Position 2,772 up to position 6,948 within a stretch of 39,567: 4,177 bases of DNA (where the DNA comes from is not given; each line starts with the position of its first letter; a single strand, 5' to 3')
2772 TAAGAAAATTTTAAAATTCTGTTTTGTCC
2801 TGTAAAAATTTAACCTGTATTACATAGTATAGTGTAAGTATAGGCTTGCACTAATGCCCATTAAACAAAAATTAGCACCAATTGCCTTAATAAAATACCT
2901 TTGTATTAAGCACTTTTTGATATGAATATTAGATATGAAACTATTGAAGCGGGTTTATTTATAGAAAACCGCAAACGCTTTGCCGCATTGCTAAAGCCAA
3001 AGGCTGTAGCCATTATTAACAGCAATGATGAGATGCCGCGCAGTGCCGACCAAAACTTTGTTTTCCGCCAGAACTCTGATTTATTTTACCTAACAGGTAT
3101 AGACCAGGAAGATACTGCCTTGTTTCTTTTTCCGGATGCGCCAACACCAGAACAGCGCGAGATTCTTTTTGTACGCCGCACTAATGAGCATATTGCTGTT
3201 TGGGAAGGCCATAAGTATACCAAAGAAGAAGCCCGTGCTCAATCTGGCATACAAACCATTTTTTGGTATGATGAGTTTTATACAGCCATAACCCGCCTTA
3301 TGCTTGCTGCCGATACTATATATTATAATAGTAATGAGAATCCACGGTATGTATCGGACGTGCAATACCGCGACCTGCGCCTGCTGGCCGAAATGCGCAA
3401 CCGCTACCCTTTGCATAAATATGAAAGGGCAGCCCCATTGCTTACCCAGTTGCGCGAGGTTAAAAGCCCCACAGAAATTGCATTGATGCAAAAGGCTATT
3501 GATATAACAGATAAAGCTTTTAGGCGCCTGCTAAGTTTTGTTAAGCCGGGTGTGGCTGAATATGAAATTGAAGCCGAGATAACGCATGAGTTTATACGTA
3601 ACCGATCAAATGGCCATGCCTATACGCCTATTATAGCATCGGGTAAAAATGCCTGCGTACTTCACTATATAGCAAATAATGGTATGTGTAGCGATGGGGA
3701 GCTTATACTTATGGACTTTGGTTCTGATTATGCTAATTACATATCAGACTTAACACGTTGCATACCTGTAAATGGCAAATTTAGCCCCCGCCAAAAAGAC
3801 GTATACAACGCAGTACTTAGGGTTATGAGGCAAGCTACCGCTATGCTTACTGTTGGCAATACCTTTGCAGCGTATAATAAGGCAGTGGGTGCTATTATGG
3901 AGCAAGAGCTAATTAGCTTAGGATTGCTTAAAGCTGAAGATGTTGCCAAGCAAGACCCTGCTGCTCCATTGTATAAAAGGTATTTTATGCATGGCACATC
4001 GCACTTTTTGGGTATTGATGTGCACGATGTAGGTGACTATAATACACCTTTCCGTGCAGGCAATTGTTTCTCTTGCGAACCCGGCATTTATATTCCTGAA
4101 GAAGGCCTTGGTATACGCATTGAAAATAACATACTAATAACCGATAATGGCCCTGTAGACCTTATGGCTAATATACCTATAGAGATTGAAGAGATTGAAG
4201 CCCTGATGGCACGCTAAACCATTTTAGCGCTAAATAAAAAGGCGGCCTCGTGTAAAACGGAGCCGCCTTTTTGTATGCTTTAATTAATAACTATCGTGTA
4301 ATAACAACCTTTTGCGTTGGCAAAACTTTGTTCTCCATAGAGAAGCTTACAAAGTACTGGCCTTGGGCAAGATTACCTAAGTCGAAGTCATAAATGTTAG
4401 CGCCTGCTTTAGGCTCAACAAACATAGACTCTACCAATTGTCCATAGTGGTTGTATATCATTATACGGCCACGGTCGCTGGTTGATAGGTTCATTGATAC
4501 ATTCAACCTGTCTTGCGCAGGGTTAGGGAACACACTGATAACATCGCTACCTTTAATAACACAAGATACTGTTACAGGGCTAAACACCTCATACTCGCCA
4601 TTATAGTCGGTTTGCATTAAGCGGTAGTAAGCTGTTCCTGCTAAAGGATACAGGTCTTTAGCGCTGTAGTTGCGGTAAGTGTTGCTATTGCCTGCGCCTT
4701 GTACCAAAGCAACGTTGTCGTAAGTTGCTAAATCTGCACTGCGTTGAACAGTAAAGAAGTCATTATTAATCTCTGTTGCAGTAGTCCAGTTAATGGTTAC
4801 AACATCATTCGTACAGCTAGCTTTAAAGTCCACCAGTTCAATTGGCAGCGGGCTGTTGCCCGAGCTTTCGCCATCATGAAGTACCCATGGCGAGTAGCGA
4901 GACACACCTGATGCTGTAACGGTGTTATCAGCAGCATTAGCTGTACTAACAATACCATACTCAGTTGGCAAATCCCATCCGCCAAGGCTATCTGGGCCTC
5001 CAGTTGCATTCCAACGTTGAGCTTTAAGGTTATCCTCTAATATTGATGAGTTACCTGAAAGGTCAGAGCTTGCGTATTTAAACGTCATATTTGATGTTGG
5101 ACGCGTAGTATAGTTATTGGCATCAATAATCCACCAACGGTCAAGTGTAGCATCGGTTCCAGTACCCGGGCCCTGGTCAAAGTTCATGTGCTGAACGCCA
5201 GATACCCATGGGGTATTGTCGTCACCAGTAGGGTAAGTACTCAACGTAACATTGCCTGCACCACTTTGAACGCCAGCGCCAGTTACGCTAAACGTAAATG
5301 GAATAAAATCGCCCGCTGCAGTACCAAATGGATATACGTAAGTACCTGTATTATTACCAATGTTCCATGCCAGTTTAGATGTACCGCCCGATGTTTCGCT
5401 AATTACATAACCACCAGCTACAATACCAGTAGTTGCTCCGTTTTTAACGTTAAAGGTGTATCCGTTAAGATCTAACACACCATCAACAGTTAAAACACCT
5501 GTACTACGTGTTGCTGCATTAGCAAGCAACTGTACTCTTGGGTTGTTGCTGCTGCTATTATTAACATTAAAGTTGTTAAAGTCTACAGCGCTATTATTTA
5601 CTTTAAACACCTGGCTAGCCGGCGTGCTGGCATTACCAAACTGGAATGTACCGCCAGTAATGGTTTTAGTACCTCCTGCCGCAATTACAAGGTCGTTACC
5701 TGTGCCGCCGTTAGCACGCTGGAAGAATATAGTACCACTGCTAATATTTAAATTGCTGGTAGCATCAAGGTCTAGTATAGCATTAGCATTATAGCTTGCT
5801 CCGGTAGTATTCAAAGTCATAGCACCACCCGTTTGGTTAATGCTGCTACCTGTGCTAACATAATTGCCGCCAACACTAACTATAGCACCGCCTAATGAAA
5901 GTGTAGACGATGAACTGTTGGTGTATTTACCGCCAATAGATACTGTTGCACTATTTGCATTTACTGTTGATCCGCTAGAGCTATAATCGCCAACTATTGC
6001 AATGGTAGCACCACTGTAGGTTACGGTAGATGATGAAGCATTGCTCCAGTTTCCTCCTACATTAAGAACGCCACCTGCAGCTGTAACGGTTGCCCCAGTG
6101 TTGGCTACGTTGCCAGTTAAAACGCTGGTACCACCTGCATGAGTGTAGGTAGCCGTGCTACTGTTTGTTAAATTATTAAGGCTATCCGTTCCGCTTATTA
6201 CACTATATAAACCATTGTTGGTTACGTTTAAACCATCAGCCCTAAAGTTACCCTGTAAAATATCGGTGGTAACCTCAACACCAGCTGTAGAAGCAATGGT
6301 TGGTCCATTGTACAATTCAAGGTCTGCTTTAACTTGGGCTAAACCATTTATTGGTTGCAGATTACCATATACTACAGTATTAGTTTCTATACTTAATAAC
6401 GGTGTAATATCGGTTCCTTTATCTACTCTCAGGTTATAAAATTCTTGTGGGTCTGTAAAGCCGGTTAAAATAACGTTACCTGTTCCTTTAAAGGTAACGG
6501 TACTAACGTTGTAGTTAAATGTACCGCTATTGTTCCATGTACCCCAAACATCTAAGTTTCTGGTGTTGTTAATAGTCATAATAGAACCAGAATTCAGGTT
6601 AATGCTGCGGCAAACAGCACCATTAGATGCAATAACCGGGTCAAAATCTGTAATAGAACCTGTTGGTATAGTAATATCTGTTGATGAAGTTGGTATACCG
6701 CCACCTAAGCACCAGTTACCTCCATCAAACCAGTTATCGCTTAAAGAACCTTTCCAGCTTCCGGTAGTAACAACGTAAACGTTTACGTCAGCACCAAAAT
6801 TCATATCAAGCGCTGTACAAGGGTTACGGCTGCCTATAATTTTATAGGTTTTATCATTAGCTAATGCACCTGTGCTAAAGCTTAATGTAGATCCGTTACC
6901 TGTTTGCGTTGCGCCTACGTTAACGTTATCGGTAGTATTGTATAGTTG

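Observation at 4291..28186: Three paralogous T9SS surface proteins share a collinear beta-helix + polyglycine + CCG module that I cannot place in a characterised family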

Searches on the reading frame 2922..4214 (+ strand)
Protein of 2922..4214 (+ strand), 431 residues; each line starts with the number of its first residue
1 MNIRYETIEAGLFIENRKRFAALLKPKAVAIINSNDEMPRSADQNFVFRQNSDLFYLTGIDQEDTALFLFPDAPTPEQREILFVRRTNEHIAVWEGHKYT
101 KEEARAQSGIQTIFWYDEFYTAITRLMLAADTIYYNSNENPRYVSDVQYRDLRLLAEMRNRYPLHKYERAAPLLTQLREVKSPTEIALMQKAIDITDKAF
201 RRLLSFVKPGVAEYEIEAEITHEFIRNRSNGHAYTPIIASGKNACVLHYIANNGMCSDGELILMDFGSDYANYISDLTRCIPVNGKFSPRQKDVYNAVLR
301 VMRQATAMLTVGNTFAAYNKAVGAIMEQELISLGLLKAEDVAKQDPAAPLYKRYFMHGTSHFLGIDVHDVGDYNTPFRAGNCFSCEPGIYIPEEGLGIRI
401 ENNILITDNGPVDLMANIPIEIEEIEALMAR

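Call 13: search_protein_families(library=pfam, proteins=[window:2922-4214:+], max_evalue=0.001)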
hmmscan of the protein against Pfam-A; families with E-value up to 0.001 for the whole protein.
window:2922-4214:+ (431 aa): 2 families
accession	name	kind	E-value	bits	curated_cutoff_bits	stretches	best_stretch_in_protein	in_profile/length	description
PF00557.29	Peptidase_M24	-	2.1e-57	194.7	23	1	188-408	2-208/208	Metallopeptidase family M24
PF05195.22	AMP_N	-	6.3e-33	113.5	24.6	1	13-134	1-121/121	Aminopeptidase P, N-terminal domain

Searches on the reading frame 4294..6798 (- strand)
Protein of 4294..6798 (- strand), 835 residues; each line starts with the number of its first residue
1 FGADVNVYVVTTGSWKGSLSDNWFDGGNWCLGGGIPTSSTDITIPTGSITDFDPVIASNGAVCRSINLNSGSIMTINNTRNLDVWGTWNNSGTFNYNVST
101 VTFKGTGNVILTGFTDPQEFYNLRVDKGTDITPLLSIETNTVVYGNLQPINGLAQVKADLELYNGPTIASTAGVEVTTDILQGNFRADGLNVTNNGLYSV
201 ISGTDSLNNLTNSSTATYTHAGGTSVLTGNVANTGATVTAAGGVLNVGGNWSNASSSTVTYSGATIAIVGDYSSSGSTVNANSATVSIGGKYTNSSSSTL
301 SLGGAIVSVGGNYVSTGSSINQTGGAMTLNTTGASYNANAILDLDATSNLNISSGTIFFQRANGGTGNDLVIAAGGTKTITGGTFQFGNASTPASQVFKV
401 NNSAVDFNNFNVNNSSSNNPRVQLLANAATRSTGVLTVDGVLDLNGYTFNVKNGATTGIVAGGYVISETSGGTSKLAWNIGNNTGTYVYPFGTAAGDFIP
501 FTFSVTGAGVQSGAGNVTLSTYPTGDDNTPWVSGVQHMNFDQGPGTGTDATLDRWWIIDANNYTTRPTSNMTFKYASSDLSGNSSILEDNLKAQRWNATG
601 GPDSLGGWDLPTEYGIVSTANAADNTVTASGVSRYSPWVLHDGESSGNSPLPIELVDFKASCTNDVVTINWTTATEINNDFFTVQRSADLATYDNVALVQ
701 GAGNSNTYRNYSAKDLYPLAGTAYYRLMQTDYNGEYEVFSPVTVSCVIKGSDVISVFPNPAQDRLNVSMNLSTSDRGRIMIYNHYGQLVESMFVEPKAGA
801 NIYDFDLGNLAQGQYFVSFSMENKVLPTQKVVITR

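Call 73: search_protein_families(library=pfam, proteins=[window:4294-6798:-], max_evalue=1)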
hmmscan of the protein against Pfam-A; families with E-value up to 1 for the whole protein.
window:4294-6798:- (835 aa): 2 families
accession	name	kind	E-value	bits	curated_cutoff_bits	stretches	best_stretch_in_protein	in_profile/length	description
PF18962.6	Por_Secre_tail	-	1.2e-10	41.9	27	1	756-833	1-75/75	Secretion system C-terminal sorting domain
PF11589.14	DUF3244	-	0.034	14.6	25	1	764-826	30-90/96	Domain of unknown function (DUF3244)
